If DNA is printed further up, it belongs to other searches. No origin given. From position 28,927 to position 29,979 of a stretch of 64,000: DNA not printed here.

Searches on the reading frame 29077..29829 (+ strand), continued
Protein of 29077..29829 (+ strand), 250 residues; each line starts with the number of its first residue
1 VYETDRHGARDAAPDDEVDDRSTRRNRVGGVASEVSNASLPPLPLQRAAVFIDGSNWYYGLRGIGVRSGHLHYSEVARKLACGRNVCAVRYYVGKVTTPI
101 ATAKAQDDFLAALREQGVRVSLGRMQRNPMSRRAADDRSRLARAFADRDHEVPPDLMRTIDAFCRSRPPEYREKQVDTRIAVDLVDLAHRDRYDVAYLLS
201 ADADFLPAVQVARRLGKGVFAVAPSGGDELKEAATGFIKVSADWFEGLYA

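Call 55: find_related_loci(query=A6, collection=genome_contigs, flank=5000)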
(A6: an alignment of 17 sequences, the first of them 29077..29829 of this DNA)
Query A6 (250 aa) in genome_contigs; peptide patterns used: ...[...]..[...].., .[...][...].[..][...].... (x = any residue, [..] = any of these).
211 stretches matched a pattern; 83 encode a relative of the query (tblastn E <= 1e-3); the best 80 are kept; 80 distinct loci.
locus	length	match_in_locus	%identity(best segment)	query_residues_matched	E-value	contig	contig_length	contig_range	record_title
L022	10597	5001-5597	59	50-249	1e-69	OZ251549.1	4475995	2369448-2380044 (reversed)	MAG: Candidatus Marinacidobacterium sp. isolate 88176f09-942a-4e48-9e77-24fef9edb6e5 genome assembly, chromosome: 1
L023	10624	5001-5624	48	41-248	9e-60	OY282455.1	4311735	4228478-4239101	MAG: uncultured Pseudomonadales bacterium genome assembly, chromosome: 1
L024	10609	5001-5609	49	47-249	3e-58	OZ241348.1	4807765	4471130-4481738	MAG: Candidatus Azotimanducaceae bacterium isolate a9db2f7b-e227-4142-b8f7-1613535697ad genome assembly, chromosome: 1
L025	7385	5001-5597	46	47-245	2e-55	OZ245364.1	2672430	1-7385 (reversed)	MAG: Candidatus Poriferihabitaceae bacterium isolate ad906cb3-1d1f-494b-88e6-7833d0e38aa3 genome assembly, chromosome: 1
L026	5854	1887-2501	47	42-246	5e-54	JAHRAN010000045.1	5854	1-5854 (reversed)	MAG: Myxococcota bacterium isolate MEX2-MAG3 k127_444858_2221, whole genome shotgun sequence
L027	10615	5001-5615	46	43-248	4e-54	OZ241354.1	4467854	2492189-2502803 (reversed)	MAG: Candidatus Azotimanducaceae bacterium isolate fd6274a0-af80-476c-b5c2-d40413de7012 genome assembly, chromosome: 1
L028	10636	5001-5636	45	39-249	1e-52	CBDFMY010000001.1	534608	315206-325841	MAG: Candidatus Poriferihabitaceae bacterium isolate 6ea70c23-f6ae-4937-b9b1-d70173c59256 genome assembly, contig: conti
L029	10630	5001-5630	43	38-250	3e-52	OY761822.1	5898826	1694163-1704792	MAG: Gammaproteobacteria bacterium isolate 26270776-605d-492c-ad89-c005c466fdfd genome assembly, chromosome: 1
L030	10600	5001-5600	45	46-245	2e-51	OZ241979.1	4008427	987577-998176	MAG: uncultured Candidatus Binatia bacterium isolate 9577865d-1fdf-407d-8016-5da360aaf3ec genome assembly, chromosome: 1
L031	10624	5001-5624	41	43-250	1e-51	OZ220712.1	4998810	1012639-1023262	MAG: Thermodesulfobacteriota bacterium isolate 564989d4-0a31-48dd-8468-51938819ad86 genome assembly, chromosome: 1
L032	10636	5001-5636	44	35-249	3e-51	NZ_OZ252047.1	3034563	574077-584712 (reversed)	MAG: Candidatus Spongiihabitans sp. isolate 0f302991-e8ce-4c27-b8b3-1c27fcb5bdee chromosome 1, complete sequence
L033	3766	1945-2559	42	46-250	3e-51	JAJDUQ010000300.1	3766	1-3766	MAG: Gammaproteobacteria bacterium isolate jk18x1bzbins.85 k141_988812, whole genome shotgun sequence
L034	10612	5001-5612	43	46-249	2e-49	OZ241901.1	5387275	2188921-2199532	MAG: Gammaproteobacteria bacterium isolate 65898e9d-28f9-48af-9959-824c109e8cbf genome assembly, chromosome: 1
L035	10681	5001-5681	44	22-246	3e-49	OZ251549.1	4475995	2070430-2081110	MAG: Candidatus Marinacidobacterium sp. isolate 88176f09-942a-4e48-9e77-24fef9edb6e5 genome assembly, chromosome: 1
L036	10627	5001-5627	40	42-250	2e-49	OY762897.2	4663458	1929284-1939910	MAG: Candidatus Binatia bacterium isolate 08c4157d-86a7-49cc-8b26-f3076a3ae996 genome assembly, chromosome: 1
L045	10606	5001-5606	38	46-245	1e-44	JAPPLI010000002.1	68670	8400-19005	MAG: Gammaproteobacteria bacterium isolate RHO3_bin_19 NODE_924_length_68670_cov_57.482125, whole genome shotgun sequenc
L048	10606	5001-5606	39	44-245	2e-43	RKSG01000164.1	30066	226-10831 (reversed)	MAG: Nitrospirales bacterium isolate PNGst_C_binSS2 scaffold_11, whole genome shotgun sequence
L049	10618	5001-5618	43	46-250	3e-43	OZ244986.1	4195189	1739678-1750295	MAG: Candidatus Marinacidobacterium sp. isolate 3944564f-3231-43fa-8f4a-73563c7b229a genome assembly, chromosome: 1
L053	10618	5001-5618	41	46-250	2e-38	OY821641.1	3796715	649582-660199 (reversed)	MAG: Vicinamibacteria bacterium isolate 8cd05730-cbc4-4aa5-8344-af9f7d824ee9 genome assembly, chromosome: 1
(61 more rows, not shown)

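Call 70: search_protein_families(library=pfam, proteins=[L023:5794-6771:+, L045:5654-8293:+, L048:5812-9120:+, L048:9151-10605:+, L025:5859-6536:+, L029:6598-7545:+, L053:5823-8075:+, L049:6599-7861:+, L031:4425-4901:+, L023:3220-4698:+], max_evalue=0.001)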
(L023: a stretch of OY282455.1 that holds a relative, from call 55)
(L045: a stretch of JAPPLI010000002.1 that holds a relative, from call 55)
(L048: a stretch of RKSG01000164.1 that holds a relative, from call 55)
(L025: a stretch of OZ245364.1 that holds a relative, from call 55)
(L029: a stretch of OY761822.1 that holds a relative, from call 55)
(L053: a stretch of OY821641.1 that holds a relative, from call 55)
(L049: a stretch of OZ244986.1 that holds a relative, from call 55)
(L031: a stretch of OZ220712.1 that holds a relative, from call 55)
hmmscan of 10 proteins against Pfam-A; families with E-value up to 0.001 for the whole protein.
L023:5794-6771:+ (325 aa): 1 family
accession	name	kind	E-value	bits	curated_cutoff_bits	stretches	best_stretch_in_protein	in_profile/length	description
PF05685.18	Uma2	-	1.3e-16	61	27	1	132-227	43-134/172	Putative restriction endonuclease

L045:5654-8293:+ (879 aa): 2 families
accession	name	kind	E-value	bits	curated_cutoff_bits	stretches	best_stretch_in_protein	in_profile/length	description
PF00593.30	TonB_dep_Rec_b-barrel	-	1.4e-31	111.3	27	1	378-828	55-436/436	TonB dependent receptor-like, beta-barrel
PF07715.20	Plug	-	1.8e-14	54.6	23.9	1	82-200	6-107/107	TonB-dependent Receptor Plug Domain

L048:5812-9120:+ (1102 aa): 7 families
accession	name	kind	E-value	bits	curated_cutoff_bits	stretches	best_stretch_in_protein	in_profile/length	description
PF00271.37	Helicase_C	-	2.9e-15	56.9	23.5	1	705-822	2-110/110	Helicase conserved C-terminal domain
PF00176.29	SNF2-rel_dom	-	2.3e-11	43.8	24.9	1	336-488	120-249/290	SNF2-related domain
PF13091.12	PLDc_2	-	4.9e-09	36.5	27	1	111-194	54-132/132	PLD-like domain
PF04851.21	ResIII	-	3.8e-08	33.8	22.5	0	252-310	3-63/164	Type III restriction enzyme, res subunit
PF00270.35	DEAD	-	3.7e-07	30.5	26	0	337-390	112-166/167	DEAD/DEAH box helicase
PF09565.16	RE_NgoFVII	-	9.1e-07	28.8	23.8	1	119-191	74-146/162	NgoFVII restriction endonuclease N-terminal PLD domain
PF13401.12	AAA_22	-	0.00062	20.5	27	0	270-368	5-110/130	AAA domain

L048:9151-10605:+ (485 aa): 4 families
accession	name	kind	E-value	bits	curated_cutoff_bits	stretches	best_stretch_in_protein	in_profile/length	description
PF13175.12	AAA_15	-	3.2e-14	53.8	32.1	1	208-281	299-372/374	AAA ATPase domain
PF13304.12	AAA_21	-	8.8e-13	49.4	27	1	179-284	220-304/304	AAA domain, putative AbiEii toxin, Type IV TA system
PF02463.25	SMC_N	-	1.3e-06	28.5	40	1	151-297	121-216/220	RecF/RecN/SMC N terminal domain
PF11398.14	DUF2813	-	7.3e-05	22.7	21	0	23-126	2-101/372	Protein of unknown function (DUF2813)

L025:5859-6536:+ (225 aa): 1 family
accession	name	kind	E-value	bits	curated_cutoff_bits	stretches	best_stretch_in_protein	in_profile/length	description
PF01027.25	Bax1-I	-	2.1e-46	158.8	34.1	1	21-218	1-207/207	Inhibitor of apoptosis-promoting Bax1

L029:6598-7545:+ (315 aa): 2 families
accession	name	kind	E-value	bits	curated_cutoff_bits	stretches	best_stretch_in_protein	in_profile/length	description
PF00766.25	ETF_alpha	-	1.3e-34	118.4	27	1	194-274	1-81/81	Electron transfer flavoprotein FAD-binding domain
PF01012.27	ETF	-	7.2e-34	117.6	26.7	1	4-172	1-179/181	Electron transfer flavoprotein domain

L053:5823-8075:+ (750 aa): 0 families

L049:6599-7861:+ (420 aa): 1 family
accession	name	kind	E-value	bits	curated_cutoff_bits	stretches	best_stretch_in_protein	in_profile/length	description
PF00872.24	Transposase_mut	-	1.2e-62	212.5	21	1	21-387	24-376/379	Transposase, Mutator family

L031:4425-4901:+ (158 aa): 0 families

L023:3220-4698:+ (492 aa): 9 families
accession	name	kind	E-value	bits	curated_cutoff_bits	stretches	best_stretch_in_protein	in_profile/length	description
PF01593.30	Amino_oxidase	-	9.9e-43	147.5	19.8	1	66-485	1-442/443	Flavin containing amine oxidoreductase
PF01266.30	DAO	-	2.6e-13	50.7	27.9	1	58-444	1-328/353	FAD dependent oxidoreductase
PF13450.12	NAD_binding_8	-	1.8e-11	44.6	21.9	1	61-125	1-67/68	NAD(P)-binding Rossmann-like domain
PF00890.30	FAD_binding_2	-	3.8e-07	30.1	20.4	1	59-95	2-37/414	FAD binding domain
PF12831.13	FAD_oxidored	-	3e-05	24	27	1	59-114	2-56/416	FAD dependent oxidoreductase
PF07992.20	Pyr_redox_2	-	3.2e-05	23.9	26.1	1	58-90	2-34/291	Pyridine nucleotide-disulphide oxidoreductase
PF01494.25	FAD_binding_3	-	0.00024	20.9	22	1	58-87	3-32/349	FAD binding domain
PF01946.23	Thi4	-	0.00034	20.4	26.2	1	58-93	19-55/235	Thi4 family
PF03486.20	HI0933_like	-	0.00059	19.8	50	0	58-92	2-36/244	HI0933-like protein Rossmann domain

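Call 83: search_dna_similar(query=window:29077-29829:+, collection=plasmids, mode=protein, max_evalue=1e-8, max_rows=25)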
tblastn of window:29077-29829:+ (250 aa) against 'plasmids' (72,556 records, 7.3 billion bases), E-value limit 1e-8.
No match.

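Call 84: search_dna_similar(query=window:29077-29829:+, collection=phages, mode=protein, max_evalue=0.000001, max_rows=15)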
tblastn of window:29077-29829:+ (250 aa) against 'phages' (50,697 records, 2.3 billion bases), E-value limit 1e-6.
No match.
